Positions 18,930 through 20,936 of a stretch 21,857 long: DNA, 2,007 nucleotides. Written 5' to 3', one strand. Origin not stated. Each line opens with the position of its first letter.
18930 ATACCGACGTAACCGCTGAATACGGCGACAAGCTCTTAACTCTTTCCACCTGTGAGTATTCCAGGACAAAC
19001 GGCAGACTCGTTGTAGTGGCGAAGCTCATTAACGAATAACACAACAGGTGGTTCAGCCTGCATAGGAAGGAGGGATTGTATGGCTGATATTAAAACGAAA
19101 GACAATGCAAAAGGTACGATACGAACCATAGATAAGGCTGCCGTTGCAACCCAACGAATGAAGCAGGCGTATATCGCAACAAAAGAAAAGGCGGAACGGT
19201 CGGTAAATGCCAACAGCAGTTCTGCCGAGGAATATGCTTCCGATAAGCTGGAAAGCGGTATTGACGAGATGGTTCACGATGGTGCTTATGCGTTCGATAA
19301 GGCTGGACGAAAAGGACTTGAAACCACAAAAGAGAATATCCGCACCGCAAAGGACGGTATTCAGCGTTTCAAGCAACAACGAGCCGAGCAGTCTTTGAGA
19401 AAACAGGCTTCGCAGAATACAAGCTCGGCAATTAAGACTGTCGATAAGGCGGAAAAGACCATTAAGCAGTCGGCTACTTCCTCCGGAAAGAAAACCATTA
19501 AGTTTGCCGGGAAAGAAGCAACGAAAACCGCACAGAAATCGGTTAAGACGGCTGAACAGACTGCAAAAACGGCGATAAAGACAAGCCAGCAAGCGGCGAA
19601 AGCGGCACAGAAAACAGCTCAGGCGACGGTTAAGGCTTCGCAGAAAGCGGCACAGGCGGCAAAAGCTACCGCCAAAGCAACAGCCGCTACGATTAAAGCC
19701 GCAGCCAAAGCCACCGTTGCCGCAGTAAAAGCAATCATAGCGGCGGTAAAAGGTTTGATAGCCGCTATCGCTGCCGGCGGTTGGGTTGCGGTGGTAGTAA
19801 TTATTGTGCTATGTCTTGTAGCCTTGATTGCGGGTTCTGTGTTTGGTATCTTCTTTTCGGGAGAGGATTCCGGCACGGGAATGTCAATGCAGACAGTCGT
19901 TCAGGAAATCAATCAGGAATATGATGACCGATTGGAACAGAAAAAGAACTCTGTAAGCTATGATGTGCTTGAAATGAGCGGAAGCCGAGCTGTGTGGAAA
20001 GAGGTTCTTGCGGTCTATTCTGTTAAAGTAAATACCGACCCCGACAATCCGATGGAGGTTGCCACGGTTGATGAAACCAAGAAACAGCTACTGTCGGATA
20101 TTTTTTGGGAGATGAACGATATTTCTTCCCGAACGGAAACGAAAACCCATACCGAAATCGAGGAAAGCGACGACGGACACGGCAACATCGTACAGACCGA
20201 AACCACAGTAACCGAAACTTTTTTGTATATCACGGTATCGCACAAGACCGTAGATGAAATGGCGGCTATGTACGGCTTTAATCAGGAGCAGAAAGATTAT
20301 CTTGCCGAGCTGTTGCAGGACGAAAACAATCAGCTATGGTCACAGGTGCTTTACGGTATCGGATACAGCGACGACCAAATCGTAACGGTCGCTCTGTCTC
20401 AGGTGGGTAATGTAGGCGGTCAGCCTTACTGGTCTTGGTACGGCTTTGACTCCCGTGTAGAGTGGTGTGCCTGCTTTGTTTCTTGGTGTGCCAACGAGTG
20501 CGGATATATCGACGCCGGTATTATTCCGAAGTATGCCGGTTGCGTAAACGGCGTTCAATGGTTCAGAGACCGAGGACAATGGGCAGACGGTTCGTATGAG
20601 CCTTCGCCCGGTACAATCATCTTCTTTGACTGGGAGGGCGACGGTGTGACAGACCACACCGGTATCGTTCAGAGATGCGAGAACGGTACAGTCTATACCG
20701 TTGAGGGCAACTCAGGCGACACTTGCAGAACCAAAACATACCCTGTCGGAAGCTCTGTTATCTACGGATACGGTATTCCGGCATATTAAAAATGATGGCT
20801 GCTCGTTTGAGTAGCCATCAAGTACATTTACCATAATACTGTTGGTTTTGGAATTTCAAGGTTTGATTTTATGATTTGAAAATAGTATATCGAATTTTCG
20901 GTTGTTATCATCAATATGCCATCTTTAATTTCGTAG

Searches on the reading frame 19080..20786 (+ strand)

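Call 13: search_protein_families(library=pfam, proteins=[window:19080-20786:+], max_evalue=0.001)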
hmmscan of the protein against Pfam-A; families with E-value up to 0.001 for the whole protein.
window:19080-20786:+ (569 aa): 1 family
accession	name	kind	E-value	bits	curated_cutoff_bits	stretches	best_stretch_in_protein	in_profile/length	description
PF05257.22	CHAP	-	3.8e-15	56.6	26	1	459-544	5-81/81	CHAP domain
